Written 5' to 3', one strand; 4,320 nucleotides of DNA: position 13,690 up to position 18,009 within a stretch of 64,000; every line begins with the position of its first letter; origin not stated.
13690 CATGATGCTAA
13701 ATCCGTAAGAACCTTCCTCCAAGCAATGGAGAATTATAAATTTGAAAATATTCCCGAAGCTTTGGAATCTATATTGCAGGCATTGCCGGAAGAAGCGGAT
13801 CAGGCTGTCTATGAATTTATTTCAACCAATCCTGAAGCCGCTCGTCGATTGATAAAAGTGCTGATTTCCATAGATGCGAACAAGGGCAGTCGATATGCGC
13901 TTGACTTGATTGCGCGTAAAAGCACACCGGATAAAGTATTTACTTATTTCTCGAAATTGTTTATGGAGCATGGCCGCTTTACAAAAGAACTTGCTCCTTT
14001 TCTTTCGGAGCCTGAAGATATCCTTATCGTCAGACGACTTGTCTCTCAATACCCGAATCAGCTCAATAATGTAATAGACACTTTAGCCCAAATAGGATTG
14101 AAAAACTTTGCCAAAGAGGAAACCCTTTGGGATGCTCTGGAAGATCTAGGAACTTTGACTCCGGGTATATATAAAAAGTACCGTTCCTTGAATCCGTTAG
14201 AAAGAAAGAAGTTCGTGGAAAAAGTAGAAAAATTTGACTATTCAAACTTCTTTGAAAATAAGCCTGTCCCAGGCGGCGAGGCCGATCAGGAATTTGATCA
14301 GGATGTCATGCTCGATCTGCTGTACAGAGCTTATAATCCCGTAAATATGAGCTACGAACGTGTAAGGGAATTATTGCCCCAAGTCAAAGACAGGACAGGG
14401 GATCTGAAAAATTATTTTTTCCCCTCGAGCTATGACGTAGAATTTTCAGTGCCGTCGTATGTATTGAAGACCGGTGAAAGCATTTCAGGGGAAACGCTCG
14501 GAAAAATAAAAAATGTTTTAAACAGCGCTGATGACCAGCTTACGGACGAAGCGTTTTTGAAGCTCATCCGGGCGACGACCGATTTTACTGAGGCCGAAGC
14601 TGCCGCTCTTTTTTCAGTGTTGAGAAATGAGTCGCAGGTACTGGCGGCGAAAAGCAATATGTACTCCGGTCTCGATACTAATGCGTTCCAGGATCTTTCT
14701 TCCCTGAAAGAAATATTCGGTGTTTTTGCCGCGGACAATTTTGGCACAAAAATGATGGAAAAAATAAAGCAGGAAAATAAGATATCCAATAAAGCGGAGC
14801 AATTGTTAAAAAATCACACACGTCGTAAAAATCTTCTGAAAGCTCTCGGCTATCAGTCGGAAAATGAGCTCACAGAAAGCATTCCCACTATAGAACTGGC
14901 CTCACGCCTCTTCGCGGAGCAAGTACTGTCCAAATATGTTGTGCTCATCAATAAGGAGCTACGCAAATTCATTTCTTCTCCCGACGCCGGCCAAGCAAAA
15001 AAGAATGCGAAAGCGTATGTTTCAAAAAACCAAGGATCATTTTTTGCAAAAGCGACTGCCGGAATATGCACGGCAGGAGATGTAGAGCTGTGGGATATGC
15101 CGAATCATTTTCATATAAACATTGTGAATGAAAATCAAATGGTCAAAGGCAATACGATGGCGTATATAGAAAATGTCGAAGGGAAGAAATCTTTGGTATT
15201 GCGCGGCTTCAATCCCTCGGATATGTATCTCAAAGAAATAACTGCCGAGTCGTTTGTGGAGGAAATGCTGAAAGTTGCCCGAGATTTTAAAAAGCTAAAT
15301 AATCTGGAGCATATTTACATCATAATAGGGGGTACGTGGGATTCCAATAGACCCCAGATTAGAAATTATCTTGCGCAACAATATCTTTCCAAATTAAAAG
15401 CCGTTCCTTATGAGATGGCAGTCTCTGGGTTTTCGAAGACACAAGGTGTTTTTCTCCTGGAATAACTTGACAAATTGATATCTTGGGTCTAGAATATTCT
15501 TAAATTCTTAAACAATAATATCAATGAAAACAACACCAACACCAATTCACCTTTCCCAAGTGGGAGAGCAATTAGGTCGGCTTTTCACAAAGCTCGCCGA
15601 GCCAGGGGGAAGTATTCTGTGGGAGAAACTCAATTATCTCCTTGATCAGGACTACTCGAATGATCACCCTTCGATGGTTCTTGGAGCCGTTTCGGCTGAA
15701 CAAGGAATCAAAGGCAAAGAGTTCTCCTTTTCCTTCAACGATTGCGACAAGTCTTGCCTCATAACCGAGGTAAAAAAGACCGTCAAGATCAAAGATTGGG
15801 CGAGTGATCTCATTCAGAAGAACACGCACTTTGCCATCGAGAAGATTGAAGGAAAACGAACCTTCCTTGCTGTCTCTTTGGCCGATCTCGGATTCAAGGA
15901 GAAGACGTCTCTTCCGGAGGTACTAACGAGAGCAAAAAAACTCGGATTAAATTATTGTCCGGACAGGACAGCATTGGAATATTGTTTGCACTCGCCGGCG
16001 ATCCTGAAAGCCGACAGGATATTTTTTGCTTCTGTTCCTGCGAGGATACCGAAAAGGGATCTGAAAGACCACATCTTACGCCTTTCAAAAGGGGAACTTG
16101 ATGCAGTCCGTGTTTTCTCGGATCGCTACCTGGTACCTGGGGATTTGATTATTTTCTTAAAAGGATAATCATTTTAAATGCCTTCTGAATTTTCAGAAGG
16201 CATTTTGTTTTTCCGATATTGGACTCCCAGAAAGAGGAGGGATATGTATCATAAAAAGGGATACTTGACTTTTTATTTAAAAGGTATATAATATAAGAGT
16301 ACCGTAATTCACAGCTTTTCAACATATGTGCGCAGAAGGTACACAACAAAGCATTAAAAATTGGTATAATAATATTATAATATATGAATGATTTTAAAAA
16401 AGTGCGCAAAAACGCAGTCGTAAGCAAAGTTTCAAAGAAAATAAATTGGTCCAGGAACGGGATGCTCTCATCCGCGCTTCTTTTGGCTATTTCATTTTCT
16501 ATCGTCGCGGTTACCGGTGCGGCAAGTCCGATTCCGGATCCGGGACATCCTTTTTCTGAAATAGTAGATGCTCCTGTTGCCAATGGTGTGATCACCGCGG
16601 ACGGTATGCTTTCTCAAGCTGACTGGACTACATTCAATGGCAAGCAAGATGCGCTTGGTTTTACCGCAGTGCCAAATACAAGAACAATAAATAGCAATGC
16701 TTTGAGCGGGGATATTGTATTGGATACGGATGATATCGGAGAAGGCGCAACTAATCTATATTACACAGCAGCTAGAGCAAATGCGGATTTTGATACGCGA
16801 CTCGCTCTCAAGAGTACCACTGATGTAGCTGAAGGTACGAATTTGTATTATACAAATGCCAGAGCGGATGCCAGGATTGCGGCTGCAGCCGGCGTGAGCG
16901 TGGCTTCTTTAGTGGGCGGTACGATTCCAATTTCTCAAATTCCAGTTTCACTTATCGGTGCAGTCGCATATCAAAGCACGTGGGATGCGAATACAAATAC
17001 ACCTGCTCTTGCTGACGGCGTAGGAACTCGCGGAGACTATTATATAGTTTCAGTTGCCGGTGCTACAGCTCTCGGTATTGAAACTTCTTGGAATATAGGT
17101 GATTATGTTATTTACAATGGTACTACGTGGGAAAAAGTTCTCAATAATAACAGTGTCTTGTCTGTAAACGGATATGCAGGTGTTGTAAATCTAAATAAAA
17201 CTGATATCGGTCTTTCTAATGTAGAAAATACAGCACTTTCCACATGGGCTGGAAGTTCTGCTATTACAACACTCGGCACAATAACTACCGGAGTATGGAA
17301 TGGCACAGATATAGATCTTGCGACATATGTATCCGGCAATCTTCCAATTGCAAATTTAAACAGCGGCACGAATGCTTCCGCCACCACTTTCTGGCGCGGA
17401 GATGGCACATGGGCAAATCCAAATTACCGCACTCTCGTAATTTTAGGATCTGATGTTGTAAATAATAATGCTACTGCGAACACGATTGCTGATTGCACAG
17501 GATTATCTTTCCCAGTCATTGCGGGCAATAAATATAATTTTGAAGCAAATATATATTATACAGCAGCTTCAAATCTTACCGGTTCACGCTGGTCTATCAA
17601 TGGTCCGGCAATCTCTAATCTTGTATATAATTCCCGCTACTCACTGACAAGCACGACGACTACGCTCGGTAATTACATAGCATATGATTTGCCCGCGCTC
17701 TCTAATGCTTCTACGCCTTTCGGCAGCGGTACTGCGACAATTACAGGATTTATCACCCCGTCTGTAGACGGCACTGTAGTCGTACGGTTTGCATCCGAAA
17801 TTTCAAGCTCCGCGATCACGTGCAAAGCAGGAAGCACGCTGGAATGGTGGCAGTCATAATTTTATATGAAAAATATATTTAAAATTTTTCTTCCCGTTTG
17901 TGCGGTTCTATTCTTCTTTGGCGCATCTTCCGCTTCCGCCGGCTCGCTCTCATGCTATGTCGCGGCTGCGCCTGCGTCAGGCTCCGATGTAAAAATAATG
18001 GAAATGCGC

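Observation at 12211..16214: AT-rich island: a 1084-aa all-alpha orphan protein plus a 214-aa partner, with their own promoter and terminator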

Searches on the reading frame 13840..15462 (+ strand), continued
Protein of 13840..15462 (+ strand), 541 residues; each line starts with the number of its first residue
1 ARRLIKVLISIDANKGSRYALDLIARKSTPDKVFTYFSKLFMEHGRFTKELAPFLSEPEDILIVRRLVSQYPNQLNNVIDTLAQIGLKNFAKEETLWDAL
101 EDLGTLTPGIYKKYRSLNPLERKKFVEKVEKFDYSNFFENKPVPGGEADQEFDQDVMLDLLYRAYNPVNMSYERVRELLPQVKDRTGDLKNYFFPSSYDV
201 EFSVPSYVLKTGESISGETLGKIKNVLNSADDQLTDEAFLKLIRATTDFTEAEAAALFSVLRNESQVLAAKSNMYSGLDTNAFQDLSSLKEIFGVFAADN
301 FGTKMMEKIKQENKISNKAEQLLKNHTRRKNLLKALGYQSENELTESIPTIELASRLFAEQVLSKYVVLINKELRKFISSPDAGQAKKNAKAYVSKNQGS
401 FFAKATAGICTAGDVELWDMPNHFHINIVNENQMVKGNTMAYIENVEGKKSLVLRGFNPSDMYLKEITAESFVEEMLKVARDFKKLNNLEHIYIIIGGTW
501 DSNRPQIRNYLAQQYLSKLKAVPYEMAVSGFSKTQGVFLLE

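Call 89: search_protein_families(library=pfam, proteins=[L075:8597-10456:+, L072:4199-4963:+, L081:8601-10196:+, L076:6541-7863:+, L046:4126-4980:+, L024:2225-3025:+, L028:4199-5662:+, L058:646-3588:+, L061:4871-5515:+], max_evalue=0.001)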
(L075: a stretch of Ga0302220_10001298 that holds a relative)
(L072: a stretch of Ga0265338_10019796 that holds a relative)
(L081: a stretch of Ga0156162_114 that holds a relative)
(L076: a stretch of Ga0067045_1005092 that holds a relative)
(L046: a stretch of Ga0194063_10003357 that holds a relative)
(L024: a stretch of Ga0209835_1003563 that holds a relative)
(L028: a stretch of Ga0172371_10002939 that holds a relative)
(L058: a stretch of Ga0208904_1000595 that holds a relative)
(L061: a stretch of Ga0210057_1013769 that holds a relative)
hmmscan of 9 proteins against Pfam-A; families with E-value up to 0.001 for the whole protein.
L075:8597-10456:+ (620 aa): 1 family
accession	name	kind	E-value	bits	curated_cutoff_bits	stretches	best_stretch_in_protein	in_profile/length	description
PF13454.12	NAD_binding_9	-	1.8e-28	99.9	21.8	1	7-177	1-154/155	FAD-NAD(P)-binding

L072:4199-4963:+ (255 aa): 5 families
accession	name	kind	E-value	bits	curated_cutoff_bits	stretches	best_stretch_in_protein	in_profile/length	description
PF13649.12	Methyltransf_25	-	7e-11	43.1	27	1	46-141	1-97/97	Methyltransferase domain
PF08241.18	Methyltransf_11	-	1.1e-08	36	21.2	1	47-145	1-95/95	Methyltransferase domain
PF13847.12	Methyltransf_31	-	1.6e-07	31.6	27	1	43-168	4-128/145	Methyltransferase domain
PF13489.12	Methyltransf_23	-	1.4e-06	28.6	27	1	31-159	9-130/164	Methyltransferase domain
PF08242.18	Methyltransf_12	-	1e-05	26.6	30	1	47-143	1-98/98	Methyltransferase domain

L081:8601-10196:+ (532 aa): 0 families

L076:6541-7863:+ (441 aa): 4 families
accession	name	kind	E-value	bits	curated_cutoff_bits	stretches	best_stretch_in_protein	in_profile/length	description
PF16576.10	HlyD_D23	-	6.6e-15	55.4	30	1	87-312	18-214/214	Barrel-sandwich domain of CusB or HlyD membrane-fusion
PF13437.12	HlyD_3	-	1.4e-09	39.1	22.2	1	199-303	2-97/106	HlyD family secretion protein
PF13533.13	Biotin_lipoyl_2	-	8.5e-09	35.5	29.8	1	89-120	1-32/32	Biotin-lipoyl like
PF00529.27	CusB_dom_1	-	0.00014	22.5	26.5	1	62-378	12-89/89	Cation efflux system protein CusB domain 1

L046:4126-4980:+ (285 aa): 1 family
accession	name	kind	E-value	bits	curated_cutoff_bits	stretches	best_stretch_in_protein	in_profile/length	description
PF01026.27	TatD_DNase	-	3.9e-71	239.9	27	1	12-284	2-253/253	TatD related DNase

L024:2225-3025:+ (267 aa): 2 families
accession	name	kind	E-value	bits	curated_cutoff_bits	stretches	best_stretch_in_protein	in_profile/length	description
PF01163.29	RIO1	-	1.2e-51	175.5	22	1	57-233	1-180/187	RIO domain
PF03109.22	ABC1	-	4.9e-06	26.3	22.9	0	123-228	129-230/244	ABC1 atypical kinase-like domain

L028:4199-5662:+ (488 aa): 2 families
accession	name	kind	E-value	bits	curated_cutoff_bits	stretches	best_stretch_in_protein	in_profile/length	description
PF02934.20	GatB_N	-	1.1e-103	346.6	23.4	1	14-310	2-276/277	GatB/GatE catalytic domain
PF02637.23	GatB_Yqey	-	1.4e-37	129.3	27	1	373-486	34-148/148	GatB domain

L058:646-3588:+ (981 aa): 11 families
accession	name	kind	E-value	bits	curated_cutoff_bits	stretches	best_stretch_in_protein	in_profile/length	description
PF00580.27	UvrD-helicase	-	3.6e-82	276.5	23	1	9-296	1-271/271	UvrD/REP helicase N-terminal domain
PF13361.12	UvrD_C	-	3.6e-50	171.8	25.6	1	302-669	2-349/350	UvrD-like helicase C-terminal domain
PF12705.13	PDDEXK_1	-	7.6e-36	124.7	22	1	724-978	2-247/247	PD-(D/E)XK nuclease superfamily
PF13245.12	AAA_19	-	1.6e-25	90.3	25.1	1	13-281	1-134/134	AAA domain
PF13538.12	UvrD_C_2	-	2.9e-11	43.5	27.4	1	644-665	30-51/52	UvrD-like helicase C-terminal domain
PF01443.25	Viral_helicase1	-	5.1e-06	26.9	21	0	590-664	178-225/228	Viral superfamily 1 RNA helicase core domain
PF10926.14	DUF2800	-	1.2e-05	25.2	21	1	756-980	34-235/368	Protein of unknown function (DUF2800)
PF13604.12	AAA_30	-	5.1e-05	23.5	27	1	9-73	2-66/191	AAA domain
PF01930.23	Cas_Cas4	-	0.0001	22.8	22.7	1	852-977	52-158/160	Domain of unknown function DUF83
PF13401.12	AAA_22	-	0.00067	20.4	27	0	21-66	5-33/130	AAA domain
PF13086.12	AAA_11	-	0.00067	19.9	27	0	9-245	2-221/257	AAA domain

L061:4871-5515:+ (215 aa): 1 family
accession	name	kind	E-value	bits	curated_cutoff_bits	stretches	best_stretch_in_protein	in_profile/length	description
PF04326.19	SLFN_AlbA_2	-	1.6e-10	42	25.3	1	20-153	1-111/118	Schlafen, AlbA_2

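Call 92: fold_search(model_id=the predicted structure, library=viral)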
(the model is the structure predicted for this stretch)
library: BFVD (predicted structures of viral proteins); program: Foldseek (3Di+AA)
matches with E <= 10: 286; with E <= 0.001: 0
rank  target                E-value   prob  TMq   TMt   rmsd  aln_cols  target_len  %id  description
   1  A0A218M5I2            5.6e-02  0.99  0.17  0.45   8.8       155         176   14  Acetyltransferase domain protein [Arthrobacter phage Niktson]
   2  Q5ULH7                6.4e-02  0.33  0.18  0.18  29.9       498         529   12  Orf137 [Lactobacillus phage LP65]
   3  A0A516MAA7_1          7.0e-02  0.15  0.14  0.07  31.1       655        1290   11  (no name in the UniProt tables at hand)
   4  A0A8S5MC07            7.3e-02  1.00  0.14  0.47   7.3       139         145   14  Myristoyl-CoA:protein N-myristoyltransferase, N-terminal domain [Podoviridae sp. ct53O25]
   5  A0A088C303            8.7e-02  0.28  0.14  0.19  31.7       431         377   11  (no name in the UniProt tables at hand)
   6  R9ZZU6                8.7e-02  0.13  0.12  0.07  22.5       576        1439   11  Uncharacterized protein [Cellulophaga phage phi46:3]
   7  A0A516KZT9            9.9e-02  0.96  0.15  0.39   6.5       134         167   13  (no name in the UniProt tables at hand)
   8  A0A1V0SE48            1.1e-01  0.99  0.15  0.44   5.2       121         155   11  Acetyltransferase [Indivirus ILV1]
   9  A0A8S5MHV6            1.1e-01  0.98  0.15  0.46   3.8       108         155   14  Acetyltransferase domain containing protein [Siphoviridae sp. ctvyM23]
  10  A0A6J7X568            1.2e-01  1.00  0.17  0.53   4.3       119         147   13  N-acetyltransferase domain-containing protein [uncultured Caudovirales phage]
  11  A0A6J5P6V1            1.3e-01  1.00  0.15  0.41   5.0       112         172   13  N-acetyltransferase domain-containing protein [uncultured Caudovirales phage]
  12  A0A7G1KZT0            1.3e-01  0.18  0.13  0.18  24.0       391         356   13  (no name in the UniProt tables at hand)
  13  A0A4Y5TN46            1.4e-01  0.99  0.15  0.42   4.5       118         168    9  (no name in the UniProt tables at hand)
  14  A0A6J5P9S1            1.5e-01  0.98  0.16  0.44   6.7       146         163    8  Uncharacterized protein [uncultured Caudovirales phage]
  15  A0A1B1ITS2            1.8e-01  0.98  0.16  0.46   4.8       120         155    9  (no name in the UniProt tables at hand)
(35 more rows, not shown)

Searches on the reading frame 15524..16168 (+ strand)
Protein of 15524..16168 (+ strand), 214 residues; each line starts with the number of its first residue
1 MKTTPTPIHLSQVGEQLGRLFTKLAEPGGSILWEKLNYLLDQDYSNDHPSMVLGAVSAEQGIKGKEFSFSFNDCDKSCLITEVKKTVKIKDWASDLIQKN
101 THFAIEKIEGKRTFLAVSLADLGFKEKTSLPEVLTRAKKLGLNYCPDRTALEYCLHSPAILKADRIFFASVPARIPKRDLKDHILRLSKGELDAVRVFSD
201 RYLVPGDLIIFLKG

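Call 3: search_protein_families(library=pfam, proteins=[window:15524-16168:+], max_evalue=0.1)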
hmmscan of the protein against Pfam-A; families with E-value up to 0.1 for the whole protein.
window:15524-16168:+ (214 aa): 0 families

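Call 4: search_protein_families(library=padloc, proteins=[window:15524-16168:+], max_evalue=1)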
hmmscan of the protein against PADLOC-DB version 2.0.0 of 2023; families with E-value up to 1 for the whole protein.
window:15524-16168:+ (214 aa): 0 families

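Call 5: search_protein_families(library=ncbifam, proteins=[window:15524-16168:+], max_evalue=1)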
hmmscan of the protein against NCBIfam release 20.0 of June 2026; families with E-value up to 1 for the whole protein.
window:15524-16168:+ (214 aa): 0 families

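Call 8: find_homologous_proteins(query=window:15524-16168:+)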
Query window:15524-16168:+ (214 aa): 1 proteins with E <= 0.001 among 170 candidates.
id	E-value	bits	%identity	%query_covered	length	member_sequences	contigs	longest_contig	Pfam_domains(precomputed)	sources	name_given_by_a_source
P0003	2.1e-138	477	100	100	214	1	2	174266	-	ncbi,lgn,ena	-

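Call 63: search_solved_structures(query=A4, max_evalue=10)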
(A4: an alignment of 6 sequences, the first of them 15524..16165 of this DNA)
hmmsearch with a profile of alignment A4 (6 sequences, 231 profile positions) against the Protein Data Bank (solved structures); distinct sequences matched with E-value up to 10: 1.
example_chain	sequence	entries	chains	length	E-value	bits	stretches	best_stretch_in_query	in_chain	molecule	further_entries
6q09_A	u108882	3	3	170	0.75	12.9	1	14-78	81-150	Hemerythrin HHE cation binding domain protein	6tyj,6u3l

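Call 64: search_protein_families(library=pfam, alignment_id=A4, max_evalue=1)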
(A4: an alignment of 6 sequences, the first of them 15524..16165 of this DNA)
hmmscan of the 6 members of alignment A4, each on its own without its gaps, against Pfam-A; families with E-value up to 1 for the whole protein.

A. member 1, window:15524-16165:+ (214 aa): 0 families

B. families by the number of members that match (of 6 scanned): 0 families

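Call 65: search_protein_families(library=phrogs, proteins=[window:15524-16165:+], max_evalue=0.01)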
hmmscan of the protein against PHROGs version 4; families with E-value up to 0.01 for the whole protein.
window:15524-16165:+ (214 aa): 0 families

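Call 81: find_related_loci(query=A5, collection=metagenome_contigs, flank=6000)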
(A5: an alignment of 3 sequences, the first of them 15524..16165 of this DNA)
Query A5 (214 aa) in metagenome_contigs; peptide patterns used: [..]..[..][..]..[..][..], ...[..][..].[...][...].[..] (x = any residue, [..] = any of these).
48 stretches matched a pattern, but none encodes a relative of the query by tblastn (E <= 1e-3).

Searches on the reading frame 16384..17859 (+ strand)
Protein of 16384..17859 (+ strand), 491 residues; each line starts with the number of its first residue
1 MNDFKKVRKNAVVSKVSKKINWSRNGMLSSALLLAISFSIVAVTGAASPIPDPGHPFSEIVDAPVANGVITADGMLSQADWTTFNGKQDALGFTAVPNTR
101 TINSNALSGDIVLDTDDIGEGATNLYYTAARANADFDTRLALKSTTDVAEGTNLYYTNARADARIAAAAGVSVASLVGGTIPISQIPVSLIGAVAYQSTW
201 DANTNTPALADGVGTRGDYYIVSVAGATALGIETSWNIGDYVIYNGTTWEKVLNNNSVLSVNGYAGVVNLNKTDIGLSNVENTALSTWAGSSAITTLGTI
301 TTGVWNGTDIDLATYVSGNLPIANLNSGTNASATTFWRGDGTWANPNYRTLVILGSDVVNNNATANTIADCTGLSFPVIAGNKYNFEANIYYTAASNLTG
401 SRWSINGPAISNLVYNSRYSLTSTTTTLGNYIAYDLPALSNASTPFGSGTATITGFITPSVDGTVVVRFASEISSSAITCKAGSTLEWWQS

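Call 3: search_protein_families(library=pfam, proteins=[window:16384-17859:+], max_evalue=0.1)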
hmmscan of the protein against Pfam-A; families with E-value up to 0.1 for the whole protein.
window:16384-17859:+ (491 aa): 1 family
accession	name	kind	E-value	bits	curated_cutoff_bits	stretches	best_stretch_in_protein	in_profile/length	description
PF02839.19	CBM_5_12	-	0.055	13.9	26.2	0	234-250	6-22/44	Carbohydrate-binding module family 5/12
